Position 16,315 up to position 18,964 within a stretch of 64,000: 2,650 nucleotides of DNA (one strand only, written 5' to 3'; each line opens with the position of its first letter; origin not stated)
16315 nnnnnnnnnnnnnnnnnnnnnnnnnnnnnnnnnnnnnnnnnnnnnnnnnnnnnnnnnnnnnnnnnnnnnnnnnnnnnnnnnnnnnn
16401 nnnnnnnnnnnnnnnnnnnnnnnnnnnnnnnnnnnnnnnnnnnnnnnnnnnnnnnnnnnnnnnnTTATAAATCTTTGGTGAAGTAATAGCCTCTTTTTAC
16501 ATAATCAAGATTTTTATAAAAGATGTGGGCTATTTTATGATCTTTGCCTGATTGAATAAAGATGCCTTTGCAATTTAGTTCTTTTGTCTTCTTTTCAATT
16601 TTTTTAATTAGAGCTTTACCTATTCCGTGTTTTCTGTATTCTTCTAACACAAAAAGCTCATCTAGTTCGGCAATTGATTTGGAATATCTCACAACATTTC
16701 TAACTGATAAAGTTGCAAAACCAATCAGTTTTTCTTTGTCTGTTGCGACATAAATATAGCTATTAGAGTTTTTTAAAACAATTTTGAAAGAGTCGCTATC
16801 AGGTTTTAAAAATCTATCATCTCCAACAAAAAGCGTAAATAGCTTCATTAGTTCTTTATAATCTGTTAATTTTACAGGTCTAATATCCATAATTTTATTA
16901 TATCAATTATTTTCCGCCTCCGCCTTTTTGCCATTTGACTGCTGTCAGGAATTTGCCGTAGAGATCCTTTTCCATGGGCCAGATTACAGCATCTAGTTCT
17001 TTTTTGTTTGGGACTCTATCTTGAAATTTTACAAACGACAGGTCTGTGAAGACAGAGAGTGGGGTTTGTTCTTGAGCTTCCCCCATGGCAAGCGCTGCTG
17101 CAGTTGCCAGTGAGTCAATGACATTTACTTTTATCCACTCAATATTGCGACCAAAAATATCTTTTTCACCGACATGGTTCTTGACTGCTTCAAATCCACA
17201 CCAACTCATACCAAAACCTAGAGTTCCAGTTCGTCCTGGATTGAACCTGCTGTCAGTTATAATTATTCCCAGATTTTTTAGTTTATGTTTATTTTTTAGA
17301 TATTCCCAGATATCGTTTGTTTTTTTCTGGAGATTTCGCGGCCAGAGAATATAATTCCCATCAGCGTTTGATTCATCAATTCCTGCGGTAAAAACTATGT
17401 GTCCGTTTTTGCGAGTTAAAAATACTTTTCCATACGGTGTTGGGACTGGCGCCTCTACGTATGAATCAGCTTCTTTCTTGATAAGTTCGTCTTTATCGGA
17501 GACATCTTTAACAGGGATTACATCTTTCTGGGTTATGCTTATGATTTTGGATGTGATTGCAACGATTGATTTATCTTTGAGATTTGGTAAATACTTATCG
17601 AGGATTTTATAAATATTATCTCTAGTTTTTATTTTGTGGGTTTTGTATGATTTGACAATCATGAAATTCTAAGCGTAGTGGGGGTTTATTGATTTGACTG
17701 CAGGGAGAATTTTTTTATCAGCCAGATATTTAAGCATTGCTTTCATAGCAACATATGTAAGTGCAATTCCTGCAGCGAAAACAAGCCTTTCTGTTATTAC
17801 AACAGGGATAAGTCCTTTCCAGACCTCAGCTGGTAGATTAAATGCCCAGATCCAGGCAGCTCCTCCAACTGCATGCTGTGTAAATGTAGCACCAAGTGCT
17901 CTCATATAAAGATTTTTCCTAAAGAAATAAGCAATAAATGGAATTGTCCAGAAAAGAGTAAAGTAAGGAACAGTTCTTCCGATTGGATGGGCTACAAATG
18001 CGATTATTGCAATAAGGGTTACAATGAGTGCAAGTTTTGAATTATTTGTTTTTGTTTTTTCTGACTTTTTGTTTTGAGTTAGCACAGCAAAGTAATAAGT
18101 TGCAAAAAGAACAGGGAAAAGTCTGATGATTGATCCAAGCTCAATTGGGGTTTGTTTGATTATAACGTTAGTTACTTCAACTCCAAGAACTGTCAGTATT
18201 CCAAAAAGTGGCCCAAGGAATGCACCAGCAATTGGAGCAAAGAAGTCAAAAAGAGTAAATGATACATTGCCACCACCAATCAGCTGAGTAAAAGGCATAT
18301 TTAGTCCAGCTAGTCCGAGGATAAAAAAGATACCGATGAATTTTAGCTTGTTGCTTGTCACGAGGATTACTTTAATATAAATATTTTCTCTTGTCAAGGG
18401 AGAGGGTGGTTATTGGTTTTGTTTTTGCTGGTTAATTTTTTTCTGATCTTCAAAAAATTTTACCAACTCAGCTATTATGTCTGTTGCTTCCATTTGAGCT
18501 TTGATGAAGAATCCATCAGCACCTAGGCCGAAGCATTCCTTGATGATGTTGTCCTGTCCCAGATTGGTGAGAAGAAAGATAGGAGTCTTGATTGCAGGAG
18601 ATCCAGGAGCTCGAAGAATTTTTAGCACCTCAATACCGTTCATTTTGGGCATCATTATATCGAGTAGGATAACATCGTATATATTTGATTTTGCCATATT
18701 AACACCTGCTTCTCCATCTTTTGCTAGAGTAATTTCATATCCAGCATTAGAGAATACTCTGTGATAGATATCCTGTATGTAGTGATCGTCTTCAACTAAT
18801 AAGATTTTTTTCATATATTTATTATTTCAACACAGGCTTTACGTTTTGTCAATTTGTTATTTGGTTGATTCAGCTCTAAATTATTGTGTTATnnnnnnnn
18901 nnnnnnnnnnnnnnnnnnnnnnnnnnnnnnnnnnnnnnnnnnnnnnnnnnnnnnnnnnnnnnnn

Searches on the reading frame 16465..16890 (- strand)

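Call 72: search_protein_families(library=pfam, proteins=[window:16465-16890:-], max_evalue=0.001)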
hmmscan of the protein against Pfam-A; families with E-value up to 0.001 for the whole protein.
window:16465-16890:- (141 aa): 5 families
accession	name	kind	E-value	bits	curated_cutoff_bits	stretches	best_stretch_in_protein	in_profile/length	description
PF00583.31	Acetyltransf_1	-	4.3e-17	62.9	20.7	1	29-129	16-115/116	Acetyltransferase (GNAT) family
PF13508.13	Acetyltransf_7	-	2.2e-14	54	27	1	43-131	2-83/84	Acetyltransferase (GNAT) domain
PF13673.13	Acetyltransf_10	-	3.9e-11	43.5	23.6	1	33-133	20-110/128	Acetyltransferase (GNAT) domain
PF13420.13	Acetyltransf_4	-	1.1e-05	25.9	24.3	1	33-130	35-134/155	Acetyltransferase (GNAT) domain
PF12568.14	PanZ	-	0.00052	19.9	22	1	43-109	37-97/128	Acetyltransferase (GNAT) domain, PanZ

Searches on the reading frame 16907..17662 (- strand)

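Call 26: search_protein_families(library=pfam, proteins=[window:16907-17662:-], max_evalue=0.00001)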
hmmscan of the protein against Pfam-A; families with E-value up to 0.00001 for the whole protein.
window:16907-17662:- (251 aa): 1 family
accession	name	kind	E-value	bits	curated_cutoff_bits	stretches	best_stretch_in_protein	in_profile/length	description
PF01996.21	F420_ligase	-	4.5e-30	105.2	25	1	7-204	3-215/218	F420-0:Gamma-glutamyl ligase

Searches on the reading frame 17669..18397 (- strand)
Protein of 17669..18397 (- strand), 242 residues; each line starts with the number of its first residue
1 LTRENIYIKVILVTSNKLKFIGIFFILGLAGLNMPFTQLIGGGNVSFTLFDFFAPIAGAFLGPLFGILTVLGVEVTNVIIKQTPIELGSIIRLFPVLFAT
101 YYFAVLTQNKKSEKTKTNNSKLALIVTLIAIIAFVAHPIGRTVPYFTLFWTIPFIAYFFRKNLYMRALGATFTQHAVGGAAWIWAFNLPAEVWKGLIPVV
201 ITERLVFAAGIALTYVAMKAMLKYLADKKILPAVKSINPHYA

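Call 26: search_protein_families(library=pfam, proteins=[window:17669-18397:-], max_evalue=0.00001)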
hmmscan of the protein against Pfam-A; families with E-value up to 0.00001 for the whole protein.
window:17669-18397:- (242 aa): 1 family
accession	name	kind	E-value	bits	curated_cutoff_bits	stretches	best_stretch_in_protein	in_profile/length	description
PF12822.12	ECF_trnsprt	-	2.3e-06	28.2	30.7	1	20-205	9-168/169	ECF transporter, substrate-specific component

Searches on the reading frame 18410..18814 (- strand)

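Call 72: search_protein_families(library=pfam, proteins=[window:18410-18814:-], max_evalue=0.001)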
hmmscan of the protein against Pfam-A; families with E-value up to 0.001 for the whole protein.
window:18410-18814:- (134 aa): 1 family
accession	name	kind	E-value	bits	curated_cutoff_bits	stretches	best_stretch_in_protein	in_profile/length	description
PF00072.30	Response_reg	-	2.1e-22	79.8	30.2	1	4-107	1-101/111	Response regulator receiver domain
